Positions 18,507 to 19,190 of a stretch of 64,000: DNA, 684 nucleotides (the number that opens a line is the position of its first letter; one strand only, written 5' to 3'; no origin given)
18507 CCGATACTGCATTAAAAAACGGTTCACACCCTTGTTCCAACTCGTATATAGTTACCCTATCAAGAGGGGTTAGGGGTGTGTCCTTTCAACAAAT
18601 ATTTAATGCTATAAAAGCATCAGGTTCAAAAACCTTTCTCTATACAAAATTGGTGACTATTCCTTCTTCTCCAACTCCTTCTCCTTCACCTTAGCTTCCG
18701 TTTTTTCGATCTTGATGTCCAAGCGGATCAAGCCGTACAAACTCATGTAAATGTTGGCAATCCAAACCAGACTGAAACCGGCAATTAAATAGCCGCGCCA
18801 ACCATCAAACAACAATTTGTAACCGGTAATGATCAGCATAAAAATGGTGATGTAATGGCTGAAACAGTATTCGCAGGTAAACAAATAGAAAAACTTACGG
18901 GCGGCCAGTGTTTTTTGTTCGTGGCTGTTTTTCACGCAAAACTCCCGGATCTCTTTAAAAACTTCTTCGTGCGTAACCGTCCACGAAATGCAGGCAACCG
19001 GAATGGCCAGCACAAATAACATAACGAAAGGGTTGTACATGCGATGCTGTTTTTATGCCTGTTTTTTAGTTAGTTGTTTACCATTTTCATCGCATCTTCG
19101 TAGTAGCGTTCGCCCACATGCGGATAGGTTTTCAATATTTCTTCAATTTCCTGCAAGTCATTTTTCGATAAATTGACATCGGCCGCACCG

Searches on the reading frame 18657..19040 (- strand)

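Call 7: search_protein_families(library=pfam, proteins=[window:18657-19040:-], max_evalue=1)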
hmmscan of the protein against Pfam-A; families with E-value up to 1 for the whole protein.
window:18657-19040:- (127 aa): 3 families
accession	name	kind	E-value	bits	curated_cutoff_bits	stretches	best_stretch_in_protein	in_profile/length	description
PF13347.12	MFS_2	-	0.0065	15.5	27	1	5-106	97-196/427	MFS/sugar transport protein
PF05398.16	PufQ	-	0.15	12.7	22.1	1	5-23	26-44/74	PufQ cytochrome subunit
PF07098.16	DUF1360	-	0.26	11.7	21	1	37-72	39-75/102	Protein of unknown function (DUF1360)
